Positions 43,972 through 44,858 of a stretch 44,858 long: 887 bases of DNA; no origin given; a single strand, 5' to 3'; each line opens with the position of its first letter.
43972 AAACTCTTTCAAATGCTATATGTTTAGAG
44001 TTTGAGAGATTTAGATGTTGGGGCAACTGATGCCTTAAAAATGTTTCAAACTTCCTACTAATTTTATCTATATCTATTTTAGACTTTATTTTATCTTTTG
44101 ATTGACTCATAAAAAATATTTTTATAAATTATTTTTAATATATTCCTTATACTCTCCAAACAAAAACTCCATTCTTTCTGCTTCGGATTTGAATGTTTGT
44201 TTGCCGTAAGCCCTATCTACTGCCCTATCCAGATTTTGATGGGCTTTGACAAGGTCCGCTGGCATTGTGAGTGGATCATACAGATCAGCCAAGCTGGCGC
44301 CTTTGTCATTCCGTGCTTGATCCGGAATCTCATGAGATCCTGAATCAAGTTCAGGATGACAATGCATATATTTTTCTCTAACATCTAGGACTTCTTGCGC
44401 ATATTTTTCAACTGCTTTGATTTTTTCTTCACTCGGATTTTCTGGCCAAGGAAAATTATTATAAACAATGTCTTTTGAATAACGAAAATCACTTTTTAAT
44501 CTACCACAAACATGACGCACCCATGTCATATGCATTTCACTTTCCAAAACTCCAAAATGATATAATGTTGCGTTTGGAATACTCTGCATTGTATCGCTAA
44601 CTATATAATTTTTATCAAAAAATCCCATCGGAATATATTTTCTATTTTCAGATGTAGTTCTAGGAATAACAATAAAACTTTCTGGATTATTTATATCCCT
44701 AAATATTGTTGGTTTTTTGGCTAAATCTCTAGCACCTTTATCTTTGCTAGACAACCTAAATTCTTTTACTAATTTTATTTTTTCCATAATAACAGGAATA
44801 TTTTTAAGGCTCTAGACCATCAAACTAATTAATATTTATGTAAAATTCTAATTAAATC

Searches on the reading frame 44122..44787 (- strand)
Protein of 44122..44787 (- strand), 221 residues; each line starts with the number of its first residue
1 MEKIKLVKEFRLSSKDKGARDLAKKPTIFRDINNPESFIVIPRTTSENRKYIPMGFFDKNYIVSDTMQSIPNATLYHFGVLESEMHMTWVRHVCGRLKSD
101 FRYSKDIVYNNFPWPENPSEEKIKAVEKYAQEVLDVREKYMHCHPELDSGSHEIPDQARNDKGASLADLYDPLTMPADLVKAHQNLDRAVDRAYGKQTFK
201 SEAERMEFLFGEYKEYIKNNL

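Call 3: search_protein_families(library=pfam, proteins=[window:44122-44787:-], max_evalue=0.01)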
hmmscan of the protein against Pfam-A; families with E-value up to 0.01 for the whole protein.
window:44122-44787:- (221 aa): 2 families
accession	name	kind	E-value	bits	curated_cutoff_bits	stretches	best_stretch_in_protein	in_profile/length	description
PF20466.3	MmeI_TRD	-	6.6e-46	156.7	27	1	2-116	89-206/207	MmeI, target recognition domain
PF20467.3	MmeI_C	-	5e-28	97.6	27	1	159-218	20-80/83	MmeI, C-terminal domain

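Call 7: search_protein_families(library=padloc, proteins=[window:44122-44787:-], max_evalue=0.01)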
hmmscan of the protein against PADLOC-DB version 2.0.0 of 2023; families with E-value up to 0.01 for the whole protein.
window:44122-44787:- (221 aa): 9 families
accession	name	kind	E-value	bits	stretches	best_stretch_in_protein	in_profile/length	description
PDLC03598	REase_MTase_IIG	-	1.9e-74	249.1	1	1-219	713-910/912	Type IIG restriction enzyme-methyltransferase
PDLC03599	REase_MTase_IIG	-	4.4e-24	82.4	1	27-209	759-918/959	Type IIG restriction enzyme-methyltransferase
PDLC03627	REase_MTase_IIG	-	1.4e-18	64.1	1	50-205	855-1013/1136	Type IIG restriction enzyme-methyltransferase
PDLC02643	DrmMI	-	5.5e-14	49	1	23-200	1120-1277/1347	DrmMI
PDLC02640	DrmMI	-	4.5e-10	35.8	1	44-202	771-916/1015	DrmMI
PDLC02644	DrmMI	-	3.9e-06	23.1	1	46-198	686-824/988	DrmMI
PDLC02626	DrmD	-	1.1e-05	22.9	1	77-195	13-118/276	DrmD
PDLC02646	DrmMI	-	2.6e-05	20.6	1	11-127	535-645/792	DrmMI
PDLC03618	REase_MTase_IIG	-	0.0011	14.3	1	50-120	1138-1209/1429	Type IIG restriction enzyme-methyltransferase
